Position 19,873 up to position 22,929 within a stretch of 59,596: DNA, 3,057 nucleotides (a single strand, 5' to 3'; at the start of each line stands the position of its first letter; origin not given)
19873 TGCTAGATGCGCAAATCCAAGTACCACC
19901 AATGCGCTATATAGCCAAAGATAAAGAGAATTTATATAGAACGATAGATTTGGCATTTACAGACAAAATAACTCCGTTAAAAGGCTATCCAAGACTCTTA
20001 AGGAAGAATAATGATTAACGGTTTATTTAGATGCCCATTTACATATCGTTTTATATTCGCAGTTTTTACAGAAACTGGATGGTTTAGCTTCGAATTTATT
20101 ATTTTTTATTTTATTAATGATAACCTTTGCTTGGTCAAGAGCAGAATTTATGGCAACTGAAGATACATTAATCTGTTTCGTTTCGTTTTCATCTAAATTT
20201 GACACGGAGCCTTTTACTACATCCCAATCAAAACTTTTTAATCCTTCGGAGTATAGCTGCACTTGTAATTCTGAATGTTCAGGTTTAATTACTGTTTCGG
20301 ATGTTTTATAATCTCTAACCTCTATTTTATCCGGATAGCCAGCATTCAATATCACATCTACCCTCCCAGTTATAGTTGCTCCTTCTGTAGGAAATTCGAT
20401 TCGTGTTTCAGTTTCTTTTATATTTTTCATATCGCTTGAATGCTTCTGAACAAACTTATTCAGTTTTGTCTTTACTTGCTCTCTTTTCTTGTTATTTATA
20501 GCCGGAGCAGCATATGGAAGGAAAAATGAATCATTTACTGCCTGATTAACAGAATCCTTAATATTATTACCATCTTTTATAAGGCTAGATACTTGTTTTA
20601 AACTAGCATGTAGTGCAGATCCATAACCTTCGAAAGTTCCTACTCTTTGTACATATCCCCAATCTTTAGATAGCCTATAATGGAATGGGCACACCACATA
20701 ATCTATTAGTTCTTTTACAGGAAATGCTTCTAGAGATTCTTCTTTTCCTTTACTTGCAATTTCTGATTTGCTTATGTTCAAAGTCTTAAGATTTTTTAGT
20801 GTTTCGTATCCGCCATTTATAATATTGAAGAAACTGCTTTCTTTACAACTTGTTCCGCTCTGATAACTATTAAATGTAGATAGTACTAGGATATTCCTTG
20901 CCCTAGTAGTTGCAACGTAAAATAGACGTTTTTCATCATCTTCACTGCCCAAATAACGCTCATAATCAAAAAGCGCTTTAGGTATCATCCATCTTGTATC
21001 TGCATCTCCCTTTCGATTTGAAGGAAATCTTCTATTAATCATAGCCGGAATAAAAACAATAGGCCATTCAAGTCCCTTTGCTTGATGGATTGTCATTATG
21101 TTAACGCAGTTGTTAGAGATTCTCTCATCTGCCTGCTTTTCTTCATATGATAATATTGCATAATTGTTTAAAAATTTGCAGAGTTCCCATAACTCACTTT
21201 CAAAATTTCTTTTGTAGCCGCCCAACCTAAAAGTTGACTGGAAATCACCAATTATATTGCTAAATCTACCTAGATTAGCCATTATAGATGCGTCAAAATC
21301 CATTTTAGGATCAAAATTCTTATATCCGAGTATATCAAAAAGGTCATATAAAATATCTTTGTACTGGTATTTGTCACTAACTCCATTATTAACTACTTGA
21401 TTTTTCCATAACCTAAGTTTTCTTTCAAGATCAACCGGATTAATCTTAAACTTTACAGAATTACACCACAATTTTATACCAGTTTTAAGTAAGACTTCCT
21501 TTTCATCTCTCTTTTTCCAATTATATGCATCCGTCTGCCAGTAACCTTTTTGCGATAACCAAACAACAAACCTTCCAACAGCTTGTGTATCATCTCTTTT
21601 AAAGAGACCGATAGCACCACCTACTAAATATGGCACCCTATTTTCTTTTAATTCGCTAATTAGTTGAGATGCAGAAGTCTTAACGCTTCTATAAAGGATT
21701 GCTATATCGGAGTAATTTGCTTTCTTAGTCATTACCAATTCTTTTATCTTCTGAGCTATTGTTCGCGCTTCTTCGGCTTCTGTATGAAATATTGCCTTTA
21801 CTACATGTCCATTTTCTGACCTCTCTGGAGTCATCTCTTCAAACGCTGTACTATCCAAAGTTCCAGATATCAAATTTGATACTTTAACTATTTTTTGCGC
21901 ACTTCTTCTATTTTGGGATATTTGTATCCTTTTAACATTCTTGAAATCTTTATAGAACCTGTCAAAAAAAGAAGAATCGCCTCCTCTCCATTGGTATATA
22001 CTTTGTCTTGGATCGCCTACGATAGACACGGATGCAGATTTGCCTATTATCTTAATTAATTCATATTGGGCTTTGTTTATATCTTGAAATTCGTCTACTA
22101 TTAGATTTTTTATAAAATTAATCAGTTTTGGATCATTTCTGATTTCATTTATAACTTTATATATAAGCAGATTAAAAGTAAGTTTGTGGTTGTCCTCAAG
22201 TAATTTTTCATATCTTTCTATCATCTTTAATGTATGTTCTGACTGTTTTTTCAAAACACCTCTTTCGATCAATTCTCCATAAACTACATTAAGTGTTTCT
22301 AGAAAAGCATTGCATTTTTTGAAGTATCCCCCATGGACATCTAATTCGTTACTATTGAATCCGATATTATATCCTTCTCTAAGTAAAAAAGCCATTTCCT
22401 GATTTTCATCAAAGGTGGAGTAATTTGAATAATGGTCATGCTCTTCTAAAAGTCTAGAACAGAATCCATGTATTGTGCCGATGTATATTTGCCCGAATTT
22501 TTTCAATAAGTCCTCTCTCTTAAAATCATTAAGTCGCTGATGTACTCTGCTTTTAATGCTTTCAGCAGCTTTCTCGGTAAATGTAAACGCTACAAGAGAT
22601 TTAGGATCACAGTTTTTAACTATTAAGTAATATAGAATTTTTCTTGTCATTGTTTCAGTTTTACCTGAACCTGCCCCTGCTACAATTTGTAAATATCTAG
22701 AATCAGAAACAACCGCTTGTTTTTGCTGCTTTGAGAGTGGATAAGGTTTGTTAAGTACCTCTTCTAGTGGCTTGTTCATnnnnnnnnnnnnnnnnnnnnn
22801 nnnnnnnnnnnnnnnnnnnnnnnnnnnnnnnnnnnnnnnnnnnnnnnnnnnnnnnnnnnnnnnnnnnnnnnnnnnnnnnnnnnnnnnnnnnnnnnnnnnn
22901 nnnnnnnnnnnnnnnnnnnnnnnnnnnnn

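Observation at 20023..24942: Candidate undescribed defence cassette: unknown 174-aa protein, endonuclease, SPPY methyltransferase and UvrD-helicase/Cas4-like-nuclease fusion in one operon-like block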

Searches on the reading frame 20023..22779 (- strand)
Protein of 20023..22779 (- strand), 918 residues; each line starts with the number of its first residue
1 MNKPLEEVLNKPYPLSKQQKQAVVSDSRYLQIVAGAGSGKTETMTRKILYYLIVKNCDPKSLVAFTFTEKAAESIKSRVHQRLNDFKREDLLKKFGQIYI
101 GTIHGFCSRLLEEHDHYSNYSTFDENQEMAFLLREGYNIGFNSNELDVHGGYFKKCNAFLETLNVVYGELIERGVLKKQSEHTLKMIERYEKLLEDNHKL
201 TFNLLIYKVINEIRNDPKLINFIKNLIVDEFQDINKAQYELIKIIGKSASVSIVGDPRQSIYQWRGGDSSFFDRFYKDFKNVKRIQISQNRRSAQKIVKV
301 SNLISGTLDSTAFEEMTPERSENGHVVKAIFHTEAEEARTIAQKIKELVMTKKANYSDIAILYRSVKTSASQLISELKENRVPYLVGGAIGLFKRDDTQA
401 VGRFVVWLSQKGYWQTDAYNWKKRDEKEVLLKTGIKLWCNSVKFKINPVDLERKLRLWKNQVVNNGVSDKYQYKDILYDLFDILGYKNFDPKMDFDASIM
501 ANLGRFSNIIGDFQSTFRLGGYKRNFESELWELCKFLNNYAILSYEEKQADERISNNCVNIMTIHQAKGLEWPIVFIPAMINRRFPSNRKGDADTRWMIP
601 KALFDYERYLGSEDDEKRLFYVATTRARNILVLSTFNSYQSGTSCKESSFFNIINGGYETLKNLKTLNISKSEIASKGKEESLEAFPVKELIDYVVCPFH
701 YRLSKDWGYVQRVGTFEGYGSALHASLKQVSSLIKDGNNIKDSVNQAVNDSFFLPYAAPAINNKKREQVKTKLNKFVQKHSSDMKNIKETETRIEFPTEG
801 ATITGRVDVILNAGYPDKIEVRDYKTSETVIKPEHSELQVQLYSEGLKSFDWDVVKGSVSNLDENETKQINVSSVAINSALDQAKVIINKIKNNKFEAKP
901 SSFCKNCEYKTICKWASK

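Call 4: search_protein_families(library=pfam, proteins=[window:20023-22779:-], max_evalue=0.01)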
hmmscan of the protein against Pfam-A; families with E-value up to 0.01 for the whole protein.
window:20023-22779:- (918 aa): 8 families
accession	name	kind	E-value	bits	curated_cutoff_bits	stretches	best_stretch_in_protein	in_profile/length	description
PF00580.27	UvrD-helicase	-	4.8e-51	174.5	23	1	15-280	1-271/271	UvrD/REP helicase N-terminal domain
PF13361.12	UvrD_C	-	8e-38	131.2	25.6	2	498-637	236-349/350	UvrD-like helicase C-terminal domain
PF13245.12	AAA_19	-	4.4e-19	69.4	25.1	1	19-263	1-132/134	AAA domain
PF12705.13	PDDEXK_1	-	6e-19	69.4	22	1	691-914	7-247/247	PD-(D/E)XK nuclease superfamily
PF13538.12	UvrD_C_2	-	2e-09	37.6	27.4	1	561-580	4-23/52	UvrD-like helicase C-terminal domain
PF01930.23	Cas_Cas4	-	1.8e-07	31.9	22.7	1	770-914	30-159/160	Domain of unknown function DUF83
PF13604.12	AAA_30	-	5.4e-05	23.4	27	0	15-77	2-64/191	AAA domain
PF01443.25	Viral_helicase1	-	0.00018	21.8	21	0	225-335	62-170/228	Viral superfamily 1 RNA helicase core domain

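Call 5: search_protein_families(library=padloc, proteins=[window:20023-22779:-], max_evalue=0.01)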
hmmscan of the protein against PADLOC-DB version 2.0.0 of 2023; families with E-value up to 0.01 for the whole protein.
window:20023-22779:- (918 aa): 49 families (the best 25 are shown)
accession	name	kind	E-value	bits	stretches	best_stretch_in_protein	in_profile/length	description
PDLC00132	GajB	-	2.6e-63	212.7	2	15-386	4-380/625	UrvD helicase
PDLC03802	RTasHel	-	1e-61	207.7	2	16-399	7-354/675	DRT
PDLC00117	GajB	-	3.1e-56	189.1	2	17-443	18-429/604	UrvD helicase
PDLC00103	GajB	-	1.1e-54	184.4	1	21-663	22-603/612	UrvD helicase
PDLC00114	GajB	-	6.4e-54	181.6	2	15-383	8-377/635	UrvD helicase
PDLC00107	GajB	-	8.2e-52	174.6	2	17-399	18-384/587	UrvD helicase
PDLC00127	GajB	-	3.9e-40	135.9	2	15-363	9-344/594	UrvD helicase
PDLC00134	GajB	-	1.2e-38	131.3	1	22-382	23-375/431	UrvD helicase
PDLC00123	GajB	-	3.1e-37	126.4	3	224-369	178-318/540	UrvD helicase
PDLC00144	GajB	-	8.1e-35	118.4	2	199-384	133-324/559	UrvD helicase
PDLC00122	GajB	-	6.4e-33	112.4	2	224-351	164-280/502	UrvD helicase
PDLC00106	GajB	-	9.1e-32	108.3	1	15-370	4-347/577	UrvD helicase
PDLC00116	GajB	-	7.5e-31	105.4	3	193-369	126-304/557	UrvD helicase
PDLC00121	GajB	-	9.1e-31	105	1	16-399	7-374/565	UrvD helicase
PDLC00138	GajB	-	1.3e-28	98.1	2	224-372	222-369/581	UrvD helicase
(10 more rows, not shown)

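Call 6: search_protein_families(library=ncbifam, proteins=[window:20023-22779:-], max_evalue=0.01)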
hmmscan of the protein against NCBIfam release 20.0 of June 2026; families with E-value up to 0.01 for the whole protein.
window:20023-22779:- (918 aa): 16 families
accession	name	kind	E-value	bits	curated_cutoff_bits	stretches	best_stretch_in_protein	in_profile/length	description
TIGR01073.1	pcrA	equivalog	1.6e-68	231.7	911.2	2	15-397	5-384/725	DNA helicase PcrA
NF008743.0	PRK11773.1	equivalog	4e-67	227.1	965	2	15-398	10-388/720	DNA helicase II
TIGR01075.1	uvrD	equivalog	5e-67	226.7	1144.45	2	15-398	5-383/715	DNA helicase II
TIGR01074.1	rep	equivalog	1.2e-60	205.6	951.45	2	15-400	2-384/668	DNA helicase Rep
NF008172.0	PRK10919.1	equivalog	3.5e-44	151.1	1168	1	17-400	5-385/673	DNA helicase Rep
TIGR02785.1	addA_Gpos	equivalog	3.2e-38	131.3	707.65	4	17-114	4-108/1234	helicase-exonuclease AddAB subunit AddA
TIGR00609.1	recB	equivalog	5.8e-38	130.7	696.05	3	195-304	338-454/1175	exodeoxyribonuclease V subunit beta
NF010485.0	PRK13909.1-2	equivalog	2.5e-34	118.7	650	3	218-577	327-629/909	RecB-like helicase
NF010487.0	PRK13909.1-4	equivalog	6.3e-34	117.4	759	3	196-401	302-519/924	RecB-like helicase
NF008276.0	PRK11054.1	equivalog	4.8e-33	114.6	543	3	176-302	385-513/684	DNA helicase IV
TIGR02784.1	addA_alphas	equivalog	5.7e-23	81.2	860.75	2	530-662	749-893/1138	double-strand break repair helicase AddA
NF010484.0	PRK13909.1-1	equivalog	1e-13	50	1074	2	223-362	345-501/945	RecB-like helicase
NF008128.0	PRK10876.1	equivalog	2.2e-12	45.5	1697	2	227-315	382-472/1181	exodeoxyribonuclease V subunit beta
NF041464.1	HelD_BACSU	equivalog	9.9e-12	43.6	419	1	180-379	511-695/779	RNA polymerase recycling motor HelD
NF010486.0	PRK13909.1-3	equivalog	1.9e-11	42.7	1109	1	218-362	326-489/921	RecB-like helicase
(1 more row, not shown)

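Call 10: find_homologous_proteins(query=window:20023-22779:-, max_evalue=1e-10)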
Query window:20023-22779:- (918 aa): 4558 proteins with E <= 1e-10 among 8000 candidates; the best 120 are listed.
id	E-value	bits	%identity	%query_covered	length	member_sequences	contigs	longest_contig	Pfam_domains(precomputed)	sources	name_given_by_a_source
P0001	0.0e+0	2074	100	100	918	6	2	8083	PF13538.13,PF01930.24,PF12705.14,PF13361.13,PF13245.13,PF00580.28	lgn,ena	-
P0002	0.0e+0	1639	78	100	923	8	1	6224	PF13538.13,PF01930.24,PF12705.14,PF01443.25,PF13604.13,PF13361.13,PF13245.13,PF00580.28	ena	-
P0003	0.0e+0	1579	75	99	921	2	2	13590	PF13538.13,PF01930.24,PF12705.14,PF13604.13,PF13361.13,PF13245.13,PF00580.28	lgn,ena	-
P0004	0.0e+0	1494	71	100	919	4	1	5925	PF13538.13,PF01930.24,PF12705.14,PF13604.13,PF13361.13,PF13245.13,PF00580.28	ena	-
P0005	0.0e+0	1339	64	100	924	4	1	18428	PF13538.13,PF01930.24,PF12705.14,PF13361.13,PF13245.13,PF00580.28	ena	-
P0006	0.0e+0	1029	61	80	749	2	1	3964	PF13538.13,PF13361.13,PF13245.13,PF00580.28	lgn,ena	-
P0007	5.0e-288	976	48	99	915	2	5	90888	PF13538.13,PF01930.24,PF12705.14,PF13361.13,PF13245.13,PF00580.28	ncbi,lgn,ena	-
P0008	2.6e-287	974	48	99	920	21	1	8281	PF13538.13,PF01930.24,PF12705.14,PF13361.13,PF13245.13,PF00580.28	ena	-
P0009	2.1e-285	967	49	99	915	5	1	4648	PF13538.13,PF01930.24,PF12705.14,PF13604.13,PF13361.13,PF13245.13,PF00580.28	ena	-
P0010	8.6e-284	962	48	100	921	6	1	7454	PF13538.13,PF12705.14,PF13604.13,PF13361.13,PF13245.13,PF00580.28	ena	-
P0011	3.7e-282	957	49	99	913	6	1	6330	PF13538.13,PF12705.14,PF13361.13,PF13245.13,PF00580.28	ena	-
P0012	4.7e-279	946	48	100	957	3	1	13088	PF13538.13,PF01930.24,PF12705.14,PF13604.13,PF13361.13,PF13245.13,PF00580.28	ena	-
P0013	2.1e-278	944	47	100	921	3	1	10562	PF13538.13,PF01930.24,PF12705.14,PF13361.13,PF13245.13,PF00580.28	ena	-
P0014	3.6e-273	927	47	96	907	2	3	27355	PF13538.13,PF01930.24,PF12705.14,PF13361.13,PF13245.13,PF00580.28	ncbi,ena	-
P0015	2.4e-272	924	47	99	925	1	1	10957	PF13538.13,PF12705.14,PF01443.25,PF13604.13,PF13361.13,PF13245.13,PF00580.28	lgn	-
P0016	1.1e-267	909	48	100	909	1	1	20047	PF13538.13,PF01930.24,PF12705.14,PF01443.25,PF13361.13,PF13245.13,PF00580.28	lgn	-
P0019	2.7e-260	884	46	99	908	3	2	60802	PF13538.13,PF01930.24,PF12705.14,PF13361.13,PF13245.13,PF00580.28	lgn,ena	-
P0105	5.7e-227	774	41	99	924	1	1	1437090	PF13538.13,PF01930.24,PF12705.14,PF01443.25,PF13361.13,PF13245.13,PF00580.28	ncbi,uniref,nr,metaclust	ncbi:DNA/RNA helicase, superfamily I [Aciduliprofundum sp. MAR08-339]|uniref:ATP-dependent DNA helic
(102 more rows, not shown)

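Call 17: find_encoding_contigs(protein=P0001, flank=10000, max_places=4)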
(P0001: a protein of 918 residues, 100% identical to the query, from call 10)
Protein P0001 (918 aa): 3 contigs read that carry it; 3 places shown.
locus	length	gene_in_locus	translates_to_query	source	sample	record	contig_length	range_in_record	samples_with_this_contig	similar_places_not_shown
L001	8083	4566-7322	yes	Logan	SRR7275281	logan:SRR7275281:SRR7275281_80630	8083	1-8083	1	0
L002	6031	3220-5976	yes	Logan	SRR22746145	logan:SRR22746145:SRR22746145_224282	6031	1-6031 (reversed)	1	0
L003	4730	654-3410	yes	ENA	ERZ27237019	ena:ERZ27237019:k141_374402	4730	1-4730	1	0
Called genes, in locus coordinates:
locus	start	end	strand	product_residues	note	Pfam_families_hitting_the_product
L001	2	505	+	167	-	?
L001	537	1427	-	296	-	PF01040:UbiA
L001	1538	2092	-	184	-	PF13847:Methyltransf_31, PF08241:Methyltransf_11, PF08242:Methyltransf_12 (weak), PF13649:Methyltransf_25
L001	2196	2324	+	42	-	-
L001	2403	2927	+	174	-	-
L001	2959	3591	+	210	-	PF15514:ThaI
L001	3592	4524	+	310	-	PF13847:Methyltransf_31 (faint), PF01555:N6_N4_Mtase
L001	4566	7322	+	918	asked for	PF00580:UvrD-helicase, PF13245:AAA_19, PF13361:UvrD_C, PF13538:UvrD_C_2 (faint), PF12705:PDDEXK_1, PF01930:Cas_Cas4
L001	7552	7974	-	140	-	-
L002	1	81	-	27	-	?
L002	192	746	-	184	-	PF13847:Methyltransf_31, PF08241:Methyltransf_11, PF08242:Methyltransf_12 (weak), PF13649:Methyltransf_25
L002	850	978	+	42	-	-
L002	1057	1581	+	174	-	-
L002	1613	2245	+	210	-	PF15514:ThaI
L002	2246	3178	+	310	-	PF13847:Methyltransf_31 (faint), PF01555:N6_N4_Mtase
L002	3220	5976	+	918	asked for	PF00580:UvrD-helicase, PF13245:AAA_19, PF13361:UvrD_C, PF13538:UvrD_C_2 (faint), PF12705:PDDEXK_1, PF01930:Cas_Cas4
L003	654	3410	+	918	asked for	PF00580:UvrD-helicase, PF13245:AAA_19, PF13361:UvrD_C, PF13538:UvrD_C_2 (faint), PF12705:PDDEXK_1, PF01930:Cas_Cas4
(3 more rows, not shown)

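Call 18: find_encoding_contigs(protein=P0003, flank=10000, max_places=4)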
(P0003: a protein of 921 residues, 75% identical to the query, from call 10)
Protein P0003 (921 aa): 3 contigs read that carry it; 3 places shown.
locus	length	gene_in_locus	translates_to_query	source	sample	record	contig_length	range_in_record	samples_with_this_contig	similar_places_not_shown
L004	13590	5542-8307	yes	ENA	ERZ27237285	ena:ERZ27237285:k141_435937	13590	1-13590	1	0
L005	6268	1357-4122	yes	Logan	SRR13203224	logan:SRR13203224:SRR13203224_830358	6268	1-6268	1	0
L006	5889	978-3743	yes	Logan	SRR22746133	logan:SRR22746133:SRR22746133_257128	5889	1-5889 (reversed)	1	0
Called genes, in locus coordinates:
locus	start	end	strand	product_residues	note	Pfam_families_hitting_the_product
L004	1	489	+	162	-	?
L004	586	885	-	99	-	PF01883:FeS_assembly_P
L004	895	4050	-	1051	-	PF13229:Beta_helix (weak), PF05048:NosD (weak), PF13229:Beta_helix, PF05048:NosD (weak), PF13229:Beta_helix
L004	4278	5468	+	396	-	PF00589:Phage_integrase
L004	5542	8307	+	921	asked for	PF00580:UvrD-helicase, PF13245:AAA_19, PF13604:AAA_30 (faint), PF13361:UvrD_C, PF13538:UvrD_C_2 (faint), PF12705:PDDEXK_1, PF01930:Cas_Cas4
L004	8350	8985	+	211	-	PF15514:ThaI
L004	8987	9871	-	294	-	PF01555:N6_N4_Mtase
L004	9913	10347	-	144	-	-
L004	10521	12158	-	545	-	PF03235:GmrSD_N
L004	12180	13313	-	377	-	-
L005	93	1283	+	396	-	PF00589:Phage_integrase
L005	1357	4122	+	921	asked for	PF00580:UvrD-helicase, PF13245:AAA_19, PF13604:AAA_30 (faint), PF13361:UvrD_C, PF13538:UvrD_C_2 (faint), PF12705:PDDEXK_1, PF01930:Cas_Cas4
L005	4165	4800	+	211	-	PF15514:ThaI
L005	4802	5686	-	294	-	PF01555:N6_N4_Mtase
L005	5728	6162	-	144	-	-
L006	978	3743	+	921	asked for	PF00580:UvrD-helicase, PF13245:AAA_19, PF13604:AAA_30 (faint), PF13361:UvrD_C, PF13538:UvrD_C_2 (faint), PF12705:PDDEXK_1, PF01930:Cas_Cas4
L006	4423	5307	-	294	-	PF01555:N6_N4_Mtase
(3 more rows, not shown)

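Call 19: find_encoding_contigs(protein=P0005, flank=10000, max_places=4)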
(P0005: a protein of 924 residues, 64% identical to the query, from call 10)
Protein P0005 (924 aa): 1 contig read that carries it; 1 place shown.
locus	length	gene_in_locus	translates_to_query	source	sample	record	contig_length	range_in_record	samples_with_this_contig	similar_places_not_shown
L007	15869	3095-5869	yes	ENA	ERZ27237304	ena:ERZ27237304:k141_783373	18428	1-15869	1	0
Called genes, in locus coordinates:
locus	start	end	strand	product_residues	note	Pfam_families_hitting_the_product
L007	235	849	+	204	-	-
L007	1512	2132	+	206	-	PF15514:ThaI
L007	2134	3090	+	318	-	PF01555:N6_N4_Mtase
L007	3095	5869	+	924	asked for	PF00580:UvrD-helicase, PF13245:AAA_19, PF13361:UvrD_C, PF13538:UvrD_C_2 (faint), PF12705:PDDEXK_1, PF01930:Cas_Cas4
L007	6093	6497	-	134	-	PF01850:PIN (weak), PF10130:PIN_2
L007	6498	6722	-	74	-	PF26688:RHH_12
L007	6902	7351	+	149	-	PF08327:AHSA1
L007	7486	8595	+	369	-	PF06224:AlkZ-like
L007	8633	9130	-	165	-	PF07301:DUF1453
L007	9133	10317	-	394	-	-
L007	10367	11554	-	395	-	PF12928:tRNA_int_end_N2 (faint), PF02778:tRNA_int_endo_N (weak), PF01974:tRNA_int_endo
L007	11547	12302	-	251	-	PF00590:TP_methylase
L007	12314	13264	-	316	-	PF11731:Cdd1 (faint), PF14520:HHH_5, PF00154:RecA_N, PF08423:Rad51, PF13481:AAA_25 (weak), PF06745:ATPase (weak)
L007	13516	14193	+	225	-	PF01940:DUF92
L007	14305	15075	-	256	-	PF09754:PAC2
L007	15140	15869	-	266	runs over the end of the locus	PF00575:S1, PF07541:EIF_2_alpha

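Call 20: find_encoding_contigs(protein=P0007, flank=8000, max_places=3)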
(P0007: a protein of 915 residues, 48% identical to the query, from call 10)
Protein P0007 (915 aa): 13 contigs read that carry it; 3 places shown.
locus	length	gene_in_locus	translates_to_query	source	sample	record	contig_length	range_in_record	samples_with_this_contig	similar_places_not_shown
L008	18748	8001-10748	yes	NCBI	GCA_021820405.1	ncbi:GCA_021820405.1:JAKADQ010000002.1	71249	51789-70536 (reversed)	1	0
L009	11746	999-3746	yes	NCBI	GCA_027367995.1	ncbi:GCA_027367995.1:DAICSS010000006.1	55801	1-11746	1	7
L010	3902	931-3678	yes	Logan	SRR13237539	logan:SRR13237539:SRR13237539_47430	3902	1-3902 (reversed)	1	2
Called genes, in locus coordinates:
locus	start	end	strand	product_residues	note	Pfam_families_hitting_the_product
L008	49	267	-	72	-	-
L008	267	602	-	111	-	-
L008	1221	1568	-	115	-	-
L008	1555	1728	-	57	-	-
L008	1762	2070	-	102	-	-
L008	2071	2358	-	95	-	-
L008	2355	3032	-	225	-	-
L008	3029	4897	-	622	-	-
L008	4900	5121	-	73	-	-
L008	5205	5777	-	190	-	-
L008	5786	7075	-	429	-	-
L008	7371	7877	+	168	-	-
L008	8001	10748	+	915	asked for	PF00580:UvrD-helicase, PF13245:AAA_19, PF13361:UvrD_C, PF13538:UvrD_C_2 (faint), PF12705:PDDEXK_1, PF01930:Cas_Cas4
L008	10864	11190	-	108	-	-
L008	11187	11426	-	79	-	-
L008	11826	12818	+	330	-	-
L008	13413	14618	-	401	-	PF01555:N6_N4_Mtase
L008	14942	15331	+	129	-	-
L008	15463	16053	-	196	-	PF06168:DUF981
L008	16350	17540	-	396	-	PF00083:Sugar_tr, PF07690:MFS_1, PF00083:Sugar_tr, PF07690:MFS_1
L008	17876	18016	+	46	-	-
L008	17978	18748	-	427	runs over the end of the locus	PF01336:tRNA_anti-codon, PF00152:tRNA-synt_2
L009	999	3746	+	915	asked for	PF00580:UvrD-helicase, PF13245:AAA_19, PF13361:UvrD_C, PF13538:UvrD_C_2 (faint), PF12705:PDDEXK_1, PF01930:Cas_Cas4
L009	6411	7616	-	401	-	PF01555:N6_N4_Mtase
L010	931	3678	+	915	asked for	PF00580:UvrD-helicase, PF13245:AAA_19, PF13361:UvrD_C, PF13538:UvrD_C_2 (faint), PF12705:PDDEXK_1, PF01930:Cas_Cas4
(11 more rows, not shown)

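Call 21: find_encoding_contigs(protein=P0019, flank=8000, max_places=2)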
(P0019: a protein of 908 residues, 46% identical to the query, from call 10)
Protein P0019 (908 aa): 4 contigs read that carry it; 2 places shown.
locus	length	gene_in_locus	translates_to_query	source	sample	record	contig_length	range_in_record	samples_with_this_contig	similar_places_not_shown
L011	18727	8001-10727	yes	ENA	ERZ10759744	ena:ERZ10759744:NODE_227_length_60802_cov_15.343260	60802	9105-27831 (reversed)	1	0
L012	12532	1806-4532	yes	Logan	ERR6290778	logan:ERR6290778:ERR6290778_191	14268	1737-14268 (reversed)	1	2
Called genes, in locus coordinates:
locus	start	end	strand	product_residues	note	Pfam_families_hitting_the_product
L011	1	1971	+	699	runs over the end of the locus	PF03030:H_PPase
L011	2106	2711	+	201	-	PF03876:SHS2_Rpb7-N, PF00575:S1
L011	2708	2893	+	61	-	PF06093:Spt4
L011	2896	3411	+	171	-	PF04019:DUF359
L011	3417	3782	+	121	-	PF01282:Ribosomal_S24e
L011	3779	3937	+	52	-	PF01599:Ribosomal_S27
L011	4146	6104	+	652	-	-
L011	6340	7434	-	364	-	-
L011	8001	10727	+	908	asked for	PF00580:UvrD-helicase, PF13245:AAA_19, PF13361:UvrD_C, PF13538:UvrD_C_2 (faint), PF12705:PDDEXK_1, PF01930:Cas_Cas4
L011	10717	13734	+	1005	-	PF01555:N6_N4_Mtase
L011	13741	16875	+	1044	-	PF04851:ResIII, PF18766:SWI2_SNF2 (weak)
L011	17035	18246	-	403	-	PF01841:Transglut_core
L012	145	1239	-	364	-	-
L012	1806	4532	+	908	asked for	PF00580:UvrD-helicase, PF13245:AAA_19, PF13361:UvrD_C, PF13538:UvrD_C_2 (faint), PF12705:PDDEXK_1, PF01930:Cas_Cas4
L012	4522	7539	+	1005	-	PF01555:N6_N4_Mtase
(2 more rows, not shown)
